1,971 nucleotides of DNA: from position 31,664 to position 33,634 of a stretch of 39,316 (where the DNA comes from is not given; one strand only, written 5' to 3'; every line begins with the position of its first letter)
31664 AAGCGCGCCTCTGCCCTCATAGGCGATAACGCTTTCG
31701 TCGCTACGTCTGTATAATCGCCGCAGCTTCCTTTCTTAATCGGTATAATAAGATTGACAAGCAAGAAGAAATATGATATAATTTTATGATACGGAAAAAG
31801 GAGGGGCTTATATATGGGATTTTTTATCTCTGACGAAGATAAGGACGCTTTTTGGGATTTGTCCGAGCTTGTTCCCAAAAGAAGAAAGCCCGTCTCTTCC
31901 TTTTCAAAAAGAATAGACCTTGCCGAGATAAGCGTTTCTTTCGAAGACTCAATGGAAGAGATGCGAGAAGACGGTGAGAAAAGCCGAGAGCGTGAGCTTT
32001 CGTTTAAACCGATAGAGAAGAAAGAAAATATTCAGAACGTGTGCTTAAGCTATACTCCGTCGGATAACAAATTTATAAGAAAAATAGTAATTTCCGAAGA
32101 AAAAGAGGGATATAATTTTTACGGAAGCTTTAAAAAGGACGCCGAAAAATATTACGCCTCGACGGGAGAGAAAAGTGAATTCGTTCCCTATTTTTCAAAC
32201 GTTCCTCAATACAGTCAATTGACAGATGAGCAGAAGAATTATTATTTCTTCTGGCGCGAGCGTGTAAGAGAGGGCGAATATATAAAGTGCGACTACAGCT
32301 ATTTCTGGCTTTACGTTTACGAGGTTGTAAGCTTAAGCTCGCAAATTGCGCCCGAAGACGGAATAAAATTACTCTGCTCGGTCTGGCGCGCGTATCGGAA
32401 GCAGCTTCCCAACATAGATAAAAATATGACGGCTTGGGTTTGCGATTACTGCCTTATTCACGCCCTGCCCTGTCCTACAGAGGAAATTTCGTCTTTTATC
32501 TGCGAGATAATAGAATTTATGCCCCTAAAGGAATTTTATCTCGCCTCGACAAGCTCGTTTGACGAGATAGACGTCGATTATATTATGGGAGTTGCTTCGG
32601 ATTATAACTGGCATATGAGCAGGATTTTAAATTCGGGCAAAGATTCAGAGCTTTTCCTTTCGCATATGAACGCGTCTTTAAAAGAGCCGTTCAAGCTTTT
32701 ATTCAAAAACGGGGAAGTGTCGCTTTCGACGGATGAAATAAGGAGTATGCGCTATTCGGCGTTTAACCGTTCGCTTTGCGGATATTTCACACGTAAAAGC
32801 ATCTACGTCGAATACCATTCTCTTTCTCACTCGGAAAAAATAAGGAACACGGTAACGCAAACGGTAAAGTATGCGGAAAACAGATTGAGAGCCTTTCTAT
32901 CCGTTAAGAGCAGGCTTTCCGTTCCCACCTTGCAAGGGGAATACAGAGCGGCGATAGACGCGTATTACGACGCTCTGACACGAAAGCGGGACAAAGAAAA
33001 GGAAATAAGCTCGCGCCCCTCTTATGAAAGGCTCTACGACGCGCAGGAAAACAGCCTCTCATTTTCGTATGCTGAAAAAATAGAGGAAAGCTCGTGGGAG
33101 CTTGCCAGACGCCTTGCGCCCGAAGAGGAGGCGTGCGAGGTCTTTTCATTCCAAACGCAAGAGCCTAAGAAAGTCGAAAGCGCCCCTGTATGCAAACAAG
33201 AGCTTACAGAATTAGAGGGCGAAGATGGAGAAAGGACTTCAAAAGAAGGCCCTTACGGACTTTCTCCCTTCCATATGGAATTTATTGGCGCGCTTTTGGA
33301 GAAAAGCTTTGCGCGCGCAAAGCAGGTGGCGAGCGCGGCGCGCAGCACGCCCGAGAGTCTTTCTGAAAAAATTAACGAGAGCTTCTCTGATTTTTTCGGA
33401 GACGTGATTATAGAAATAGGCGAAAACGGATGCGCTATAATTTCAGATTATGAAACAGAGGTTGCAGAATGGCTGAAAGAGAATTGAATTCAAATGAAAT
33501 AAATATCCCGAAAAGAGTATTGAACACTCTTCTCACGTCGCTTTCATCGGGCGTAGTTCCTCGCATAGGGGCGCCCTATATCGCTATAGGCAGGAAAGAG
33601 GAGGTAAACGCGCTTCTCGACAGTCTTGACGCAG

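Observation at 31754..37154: Three-gene TerB-N/TerB-C + DUF2791-type ATPase + Lhr-like DExH helicase cassette (Shango-type defence architecture) embedded in housekeeping DNA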

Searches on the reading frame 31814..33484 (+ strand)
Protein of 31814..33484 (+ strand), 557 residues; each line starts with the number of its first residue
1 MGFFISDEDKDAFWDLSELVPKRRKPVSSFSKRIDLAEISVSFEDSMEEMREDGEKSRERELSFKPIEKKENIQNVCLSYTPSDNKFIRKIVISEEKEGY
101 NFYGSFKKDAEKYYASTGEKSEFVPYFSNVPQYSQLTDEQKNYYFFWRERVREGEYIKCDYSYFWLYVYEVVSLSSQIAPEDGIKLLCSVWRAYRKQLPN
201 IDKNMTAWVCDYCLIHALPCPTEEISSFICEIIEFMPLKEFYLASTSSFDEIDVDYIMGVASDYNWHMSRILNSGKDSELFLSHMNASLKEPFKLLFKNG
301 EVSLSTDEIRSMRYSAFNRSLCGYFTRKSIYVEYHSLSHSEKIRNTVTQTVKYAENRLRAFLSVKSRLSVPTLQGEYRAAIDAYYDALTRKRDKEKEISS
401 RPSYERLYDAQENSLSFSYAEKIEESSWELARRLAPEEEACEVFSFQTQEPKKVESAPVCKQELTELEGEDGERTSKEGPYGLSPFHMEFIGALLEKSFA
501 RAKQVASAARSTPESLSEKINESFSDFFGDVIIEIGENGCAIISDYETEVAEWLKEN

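Call 3: search_protein_families(library=pfam, proteins=[window:31814-33484:+], max_evalue=0.01)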
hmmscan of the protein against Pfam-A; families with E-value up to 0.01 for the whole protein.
window:31814-33484:+ (557 aa): 2 families
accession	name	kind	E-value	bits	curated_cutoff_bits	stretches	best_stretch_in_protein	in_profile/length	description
PF13208.11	TerB_N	-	3.8e-13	50.1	25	1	101-217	29-136/207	TerB N-terminal domain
PF15615.11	TerB_C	-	7.6e-09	36.4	26.3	1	452-550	50-147/148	TerB-C domain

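Call 4: search_protein_families(library=padloc, proteins=[window:31814-33484:+], max_evalue=0.01)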
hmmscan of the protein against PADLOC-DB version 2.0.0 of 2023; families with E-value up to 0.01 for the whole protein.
window:31814-33484:+ (557 aa): 1 family
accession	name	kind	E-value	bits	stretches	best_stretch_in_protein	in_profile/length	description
PDLC03958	SngA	-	3e-43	147.2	1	75-554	63-527/528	-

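Call 5: search_protein_families(library=ncbifam, proteins=[window:31814-33484:+], max_evalue=0.01)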
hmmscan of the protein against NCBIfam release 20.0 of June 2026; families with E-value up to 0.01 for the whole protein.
window:31814-33484:+ (557 aa): 0 families

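Call 31: search_solved_structures(query=window:31814-33484:+, max_evalue=1)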
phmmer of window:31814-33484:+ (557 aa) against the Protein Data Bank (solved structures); distinct sequences matched with E-value up to 1: 3.
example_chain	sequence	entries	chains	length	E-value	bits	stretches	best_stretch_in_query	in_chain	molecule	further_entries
8crx_H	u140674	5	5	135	0.38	12.6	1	309-374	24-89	30S ribosomal protein S8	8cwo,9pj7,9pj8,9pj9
5kca_A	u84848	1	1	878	0.44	12.4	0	498-539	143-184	Cerebellin-1,Cerebellin-1,Cerebellin-1,Glutamate receptor ionotropic, delta-2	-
9okb_O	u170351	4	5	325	0.5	12.2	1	357-426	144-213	Centromere protein O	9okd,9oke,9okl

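Call 32: find_homologous_proteins(query=window:31814-33484:+, max_evalue=0.00001)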
Query window:31814-33484:+ (557 aa): 440 proteins with E <= 0.00001 among 8000 candidates; the best 120 are listed.
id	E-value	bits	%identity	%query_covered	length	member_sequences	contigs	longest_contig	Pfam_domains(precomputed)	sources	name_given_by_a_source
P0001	0.0e+0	1114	91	100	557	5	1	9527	PF13208.12,PF15615.12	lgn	-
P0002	0.0e+0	1066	84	100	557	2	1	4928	PF13208.12,PF15615.12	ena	-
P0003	1.5e-261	887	71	100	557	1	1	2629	PF13208.12,PF15615.12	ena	-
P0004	1.5e-257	874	70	100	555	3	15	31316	PF13208.12,PF15615.12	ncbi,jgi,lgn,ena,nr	ncbi:MAG: hypothetical protein E7587_02765 [Ruminococcaceae bacterium]|nr:hypothetical protein [Osci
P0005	1.5e-253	860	69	100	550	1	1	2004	PF13208.12,PF15615.12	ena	-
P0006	1.5e-251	854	68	100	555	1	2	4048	PF13208.12,PF15615.12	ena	-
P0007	2.3e-247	840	67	100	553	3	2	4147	PF13208.12,PF15615.12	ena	-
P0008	1.1e-154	534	47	98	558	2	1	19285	PF13208.12,PF15615.12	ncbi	-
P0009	1.2e-152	527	46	99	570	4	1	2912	PF13208.12,PF15615.12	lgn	-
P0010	2.5e-151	523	46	97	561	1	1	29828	PF13208.12,PF15615.12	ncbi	-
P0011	1.0e-118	416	40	99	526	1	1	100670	PF13208.12,PF15615.12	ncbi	-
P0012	3.0e-118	414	40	97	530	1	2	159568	PF13208.12,PF15615.12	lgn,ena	-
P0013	3.9e-118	414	40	97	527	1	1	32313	PF13208.12,PF15615.12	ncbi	-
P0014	2.3e-117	411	39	98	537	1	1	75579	PF13208.12,PF15615.12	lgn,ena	-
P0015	1.4e-116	408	39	98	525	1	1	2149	PF13208.12,PF15615.12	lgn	-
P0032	4.1e-111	390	35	99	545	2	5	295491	PF13208.12,PF15615.12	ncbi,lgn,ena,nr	ncbi:MAG: TerB N-terminal domain-containing protein [Clostridia bacterium]|nr:TerB N-terminal domain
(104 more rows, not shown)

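Call 33: find_encoding_contigs(protein=P0032, flank=10000, max_places=2)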
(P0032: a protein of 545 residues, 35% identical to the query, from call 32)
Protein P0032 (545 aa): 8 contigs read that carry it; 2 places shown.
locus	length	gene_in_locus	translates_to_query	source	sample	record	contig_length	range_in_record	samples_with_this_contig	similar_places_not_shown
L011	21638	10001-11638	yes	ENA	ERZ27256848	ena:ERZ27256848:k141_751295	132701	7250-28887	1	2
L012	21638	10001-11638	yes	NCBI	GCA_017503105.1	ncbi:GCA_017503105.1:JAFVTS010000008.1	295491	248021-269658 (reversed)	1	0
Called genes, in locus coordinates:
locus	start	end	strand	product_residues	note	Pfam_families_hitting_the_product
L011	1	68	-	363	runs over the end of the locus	PF00512:HisKA, PF02518:HATPase_c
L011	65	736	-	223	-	PF00072:Response_reg, PF00486:Trans_reg_C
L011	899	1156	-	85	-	-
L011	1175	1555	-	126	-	-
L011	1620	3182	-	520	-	PF13396:PLDc_N, PF13091:PLDc_2 (weak), PF00614:PLDc (weak), PF13091:PLDc_2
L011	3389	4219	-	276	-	PF04951:Peptidase_M55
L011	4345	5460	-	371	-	PF01208:URO-D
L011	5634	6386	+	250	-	PF02311:AraC_binding, PF12833:HTH_18, PF00165:HTH_AraC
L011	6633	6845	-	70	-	PF01084:Ribosomal_S18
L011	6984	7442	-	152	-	PF00436:SSB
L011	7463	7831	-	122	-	PF01250:Ribosomal_S6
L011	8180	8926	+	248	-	PF25182:NonGDSL, PF00657:Lipase_GDSL, PF13472:Lipase_GDSL_2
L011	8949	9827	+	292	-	PF00288:GHMP_kinases_N, PF08544:GHMP_kinases_C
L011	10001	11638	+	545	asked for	PF13208:TerB_N, PF15615:TerB_C (weak)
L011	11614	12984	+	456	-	PF10923:BrxC_BrxD, PF13191:AAA_16 (weak)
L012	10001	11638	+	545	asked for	PF13208:TerB_N, PF15615:TerB_C (weak)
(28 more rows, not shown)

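Call 34: find_encoding_contigs(protein=P0011, flank=10000, max_places=2)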
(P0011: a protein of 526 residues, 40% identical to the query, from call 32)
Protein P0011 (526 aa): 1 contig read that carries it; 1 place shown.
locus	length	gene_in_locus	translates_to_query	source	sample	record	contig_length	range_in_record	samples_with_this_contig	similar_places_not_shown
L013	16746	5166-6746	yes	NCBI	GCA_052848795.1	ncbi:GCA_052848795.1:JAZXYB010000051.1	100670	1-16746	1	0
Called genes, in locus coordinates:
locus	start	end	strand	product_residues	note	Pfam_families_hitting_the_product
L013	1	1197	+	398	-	?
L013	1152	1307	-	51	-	-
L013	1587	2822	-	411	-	PF05496:RuvB_N, PF01078:Mg_chelatase (faint), PF14532:Sigma54_activ_2 (weak), PF00004:AAA, PF16193:AAA_assoc_2, PF12002:MgsA_C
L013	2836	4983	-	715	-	PF17191:RecG_wedge, PF00270:DEAD, PF04851:ResIII, PF00271:Helicase_C, PF19833:RecG_dom3_C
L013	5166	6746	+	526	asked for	PF13208:TerB_N, PF15615:TerB_C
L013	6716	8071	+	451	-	PF10923:BrxC_BrxD, PF13191:AAA_16 (weak)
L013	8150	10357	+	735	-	PF00270:DEAD, PF00271:Helicase_C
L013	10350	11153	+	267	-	PF01209:Ubie_methyltran (weak), PF02353:CMAS, PF13489:Methyltransf_23, PF05175:MTS (weak), PF13847:Methyltransf_31, PF08241:Methyltransf_11, PF08242:Methyltransf_12, PF13649:Methyltransf_25, +2 more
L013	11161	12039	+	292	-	PF01430:HSP33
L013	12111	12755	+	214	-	PF00081:Sod_Fe_N, PF02777:Sod_Fe_C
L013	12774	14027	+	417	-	PF00365:PFK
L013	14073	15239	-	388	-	PF00091:Tubulin, PF12327:FtsZ_C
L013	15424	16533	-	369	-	PF03033:Glyco_transf_28, PF04101:Glyco_tran_28_C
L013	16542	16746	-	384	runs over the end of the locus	PF01098:FTSW_RODA_SPOVE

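Call 35: find_encoding_contigs(protein=P0008, flank=10000, max_places=2)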
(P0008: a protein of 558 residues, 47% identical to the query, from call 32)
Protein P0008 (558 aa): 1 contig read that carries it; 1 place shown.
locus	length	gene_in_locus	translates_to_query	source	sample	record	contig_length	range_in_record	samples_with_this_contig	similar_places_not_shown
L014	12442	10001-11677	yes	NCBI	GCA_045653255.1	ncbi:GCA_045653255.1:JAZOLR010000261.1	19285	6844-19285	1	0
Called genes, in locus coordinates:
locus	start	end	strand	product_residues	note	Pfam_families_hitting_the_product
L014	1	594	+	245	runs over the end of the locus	PF06964:Alpha-L-AF_C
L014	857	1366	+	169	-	-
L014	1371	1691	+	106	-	-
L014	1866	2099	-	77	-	PF13083:KH_KhpA-B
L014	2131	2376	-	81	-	PF00886:Ribosomal_S16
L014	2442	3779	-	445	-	PF02881:SRP54_N, PF13604:AAA_30 (faint), PF00448:SRP54, PF02978:SRP_SPB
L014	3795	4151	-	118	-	PF04297:UPF0122, PF04545:Sigma70_r4, PF08281:Sigma70_r4_2 (weak)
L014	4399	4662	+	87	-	PF01649:Ribosomal_S20p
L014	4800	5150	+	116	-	-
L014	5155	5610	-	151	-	PF00436:SSB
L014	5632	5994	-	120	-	PF01250:Ribosomal_S6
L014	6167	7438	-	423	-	PF01594:AI-2E_transport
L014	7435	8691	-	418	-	PF01594:AI-2E_transport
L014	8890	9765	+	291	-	PF00288:GHMP_kinases_N, PF08544:GHMP_kinases_C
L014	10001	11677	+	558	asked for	PF13208:TerB_N, PF15615:TerB_C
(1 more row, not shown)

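Call 38: find_related_loci(query=A1, collection=metagenome_contigs, flank=10000)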
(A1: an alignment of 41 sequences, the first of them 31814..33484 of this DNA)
Query A1 (557 aa) in metagenome_contigs; peptide patterns used: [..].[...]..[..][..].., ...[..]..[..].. (x = any residue, [..] = any of these).
279 stretches matched a pattern; 75 encode a relative of the query (tblastn E <= 1e-3); 75 distinct loci.
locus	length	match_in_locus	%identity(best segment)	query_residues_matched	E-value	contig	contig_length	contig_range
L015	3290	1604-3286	37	1-546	1e-111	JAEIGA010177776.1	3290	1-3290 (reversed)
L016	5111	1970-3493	37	8-546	2e-107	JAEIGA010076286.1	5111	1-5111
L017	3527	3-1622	36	9-555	1e-108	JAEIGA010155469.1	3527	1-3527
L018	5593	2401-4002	35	9-555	7e-106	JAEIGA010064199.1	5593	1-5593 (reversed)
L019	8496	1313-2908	35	2-556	4e-105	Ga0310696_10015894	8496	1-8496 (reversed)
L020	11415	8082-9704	35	2-556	2e-105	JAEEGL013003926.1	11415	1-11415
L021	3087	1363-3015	36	5-557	7e-107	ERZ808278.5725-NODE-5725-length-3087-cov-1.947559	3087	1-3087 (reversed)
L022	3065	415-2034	36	9-556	5e-103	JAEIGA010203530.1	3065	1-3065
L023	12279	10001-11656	35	4-554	6e-97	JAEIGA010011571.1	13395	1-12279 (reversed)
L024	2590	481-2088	34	1-556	3e-99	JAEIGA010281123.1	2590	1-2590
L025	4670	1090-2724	34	3-555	3e-95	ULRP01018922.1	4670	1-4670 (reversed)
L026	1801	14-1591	34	2-553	8e-100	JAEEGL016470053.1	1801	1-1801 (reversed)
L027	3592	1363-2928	32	8-554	7e-87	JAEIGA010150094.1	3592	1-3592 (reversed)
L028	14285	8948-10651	32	10-550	1e-74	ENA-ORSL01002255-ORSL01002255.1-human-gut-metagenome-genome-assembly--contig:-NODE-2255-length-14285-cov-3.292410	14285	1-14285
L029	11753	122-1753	31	10-557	8e-72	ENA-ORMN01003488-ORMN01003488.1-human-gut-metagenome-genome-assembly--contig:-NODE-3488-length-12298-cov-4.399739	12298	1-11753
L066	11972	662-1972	22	106-551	4e-13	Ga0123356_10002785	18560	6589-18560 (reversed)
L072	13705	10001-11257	22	101-555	6e-12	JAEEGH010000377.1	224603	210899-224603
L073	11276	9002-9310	30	117-219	7e-12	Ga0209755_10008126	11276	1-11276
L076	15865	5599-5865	33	131-219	2e-11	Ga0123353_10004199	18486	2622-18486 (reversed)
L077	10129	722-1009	31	131-226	3e-11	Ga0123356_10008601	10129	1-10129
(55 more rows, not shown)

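Call 51: predict_structure(alignment_id=A1)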
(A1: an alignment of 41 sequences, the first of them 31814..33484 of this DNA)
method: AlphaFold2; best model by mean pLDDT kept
length: 557 residues; sequences in the alignment: 41
mean_pLDDT: 73.9   pTM: 0.55
mean pLDDT of the five models: 73.9, 73.6, 73.4, 72.2, 70.3
residues with pLDDT >= 90: 106; 70-90: 276; 50-70: 83; < 50: 92
segments of 3 or more residues with pLDDT < 50: 1-5, 33-73, 438-478
pLDDT, mean of each block of 10 residues (from residue 1): 48 57 54 44 35 32 35 69 82 78 77 88 84 88 93 90 92 88 93 90 91 90 83 82 61 73 82 79 88 76 64 84 72 85 87 90 80 84 92 86 68 60 82 63 36 38 34 39 84 88 89 89 77 81 85 82
secondary structure, 60 per line:
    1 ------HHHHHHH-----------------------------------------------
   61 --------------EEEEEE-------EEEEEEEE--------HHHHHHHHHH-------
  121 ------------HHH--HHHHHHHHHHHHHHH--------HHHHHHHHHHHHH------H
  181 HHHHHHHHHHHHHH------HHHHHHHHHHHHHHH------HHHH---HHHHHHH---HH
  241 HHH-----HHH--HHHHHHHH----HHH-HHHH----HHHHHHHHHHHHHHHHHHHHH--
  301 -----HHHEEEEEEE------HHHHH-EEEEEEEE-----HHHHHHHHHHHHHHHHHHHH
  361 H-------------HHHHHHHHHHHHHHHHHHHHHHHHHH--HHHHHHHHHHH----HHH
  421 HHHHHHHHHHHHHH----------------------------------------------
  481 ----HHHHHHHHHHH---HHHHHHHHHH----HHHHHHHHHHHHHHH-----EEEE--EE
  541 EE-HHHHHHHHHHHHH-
elements in order: H7-13 E75-80 E88-95 H104-113 H138-152 H161-173 H180-194 H201-215 H222-225 H229-235 H239-243 H254-261 H270-273 H278-298 E309-315 H322-326 E328-335 H341-361 H375-400 H403-413 H418-434 H485-495 H499-508 H513-527 E533-536 E539-542 H544-556

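Call 53: search_protein_families(library=padloc, alignment_id=A3, max_evalue=1e-8)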
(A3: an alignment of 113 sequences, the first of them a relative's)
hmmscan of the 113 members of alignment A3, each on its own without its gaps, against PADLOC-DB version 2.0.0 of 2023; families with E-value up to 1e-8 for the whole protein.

A. member 1, L019:1-573:+ (190 aa): 0 families

B. families by the number of members that match (of 113 scanned): 15 families
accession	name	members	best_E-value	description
PDLC04134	mad2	3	1.3e-18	mads_2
PDLC02707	PbeA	2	1.4e-17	PbeA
PDLC02865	DpdF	1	1.4e-60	DpdF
PDLC02374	dGTPase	1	5.5e-43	-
PDLC02614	DrmC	1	2.7e-19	DrmC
PDLC03659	mREase_IV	1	8.1e-16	Type IV methyl-directed restriction enzyme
PDLC02704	PbeA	1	1.8e-13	PbeA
PDLC04647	PDC-M43B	1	1.6e-12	-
PDLC04902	PDC-S09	1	1.8e-12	-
PDLC04906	PDC-S09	1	4.8e-12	-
PDLC04904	PDC-S09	1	5.1e-12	-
PDLC03658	mREase_IV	1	1e-11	Type IV methyl-directed restriction enzyme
PDLC01533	Cas3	1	8.2e-11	CAS-I; effector_G3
PDLC01770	Cas3g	1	9.1e-10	-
PDLC04905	PDC-S09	1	2.8e-09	-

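Call 54: fold_search(model_id=the predicted structure, library=pdb)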
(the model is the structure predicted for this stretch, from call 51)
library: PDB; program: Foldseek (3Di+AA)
matches with E <= 10: 170; with E <= 0.001: 0
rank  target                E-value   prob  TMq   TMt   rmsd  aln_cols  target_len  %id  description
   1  4ihs_A                7.4e-01  0.77  0.10  0.46   4.0        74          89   16  Crystal Structure of BenM_DBD/catB site 1 DNA Complex (released 2013-07-10)
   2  4ihs_C                8.7e-01  0.72  0.11  0.46   4.1        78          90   17  Crystal Structure of BenM_DBD/catB site 1 DNA Complex (released 2013-07-10)
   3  8wpa_D                9.1e-01  0.69  0.11  0.46   4.1        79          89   15  Crystal Structure of the Acinetobacter baumannii LysR family regulator AceR DNA-binding domain (H32) (released 2025-04-16)
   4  4ypi_B                9.1e-01  0.06  0.10  0.13  18.7       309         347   10  Structure of Ebola virus nucleoprotein N-terminal fragment bound to a peptide derived from Ebola VP35 (released 2015-04-08)
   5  5y9s_C                9.6e-01  0.69  0.11  0.19   4.5        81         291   12  Crystal structure of VV2_1132, a LysR family transcriptional regulator (released 2018-03-28)
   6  4pzj                  1.0e+00  0.85  0.11  0.57   3.7        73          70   12  1.60 Angstrom resolution crystal structure of a transcriptional regulator of the LysR family from Eggerthella lenta DSM  (released 2014-04-23)
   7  4iht_C                1.3e+00  0.60  0.10  0.46   4.1        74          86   16  Crystal Structure of BenM_DBD/benA site 1 DNA Complex (released 2013-07-10)
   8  4ihs_B                1.3e+00  0.57  0.11  0.44   4.1        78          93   17  Crystal Structure of BenM_DBD/catB site 1 DNA Complex (released 2013-07-10)
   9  8sbf_D                1.4e+00  0.54  0.10  0.17   4.4        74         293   14  Full-length structure of the LysR-type transcriptional regulator, ACIAD0746, from Acinetobacter baylyi (released 2024-04-17)
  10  4ypi_C                1.4e+00  0.06  0.12  0.15  16.5       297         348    9  Structure of Ebola virus nucleoprotein N-terminal fragment bound to a peptide derived from Ebola VP35 (released 2015-04-08)
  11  6izy                  1.4e+00  0.05  0.09  0.08  17.4       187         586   14  The RNA-dependent RNA polymerase domain of dengue 2 NS5 (released 2019-12-25)
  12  7phy                  1.4e+00  0.04  0.10  0.08  23.6       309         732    9  Vaccinia virus E2 (released 2021-09-01)
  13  1b9m_A                1.4e+00  0.75  0.10  0.20   3.9        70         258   17  REGULATOR FROM ESCHERICHIA COLI (released 2000-03-15)
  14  7i2r                  1.4e+00  0.03  0.11  0.11  24.2       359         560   10  Group deposition for crystallographic fragment screening of the NS5 RNA-dependent RNA polymerase from Dengue virus serot (released 2025-04-02)
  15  7i2d                  1.5e+00  0.05  0.08  0.08  17.4       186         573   14  Group deposition for crystallographic fragment screening of the NS5 RNA-dependent RNA polymerase from Dengue virus serot (released 2025-04-02)
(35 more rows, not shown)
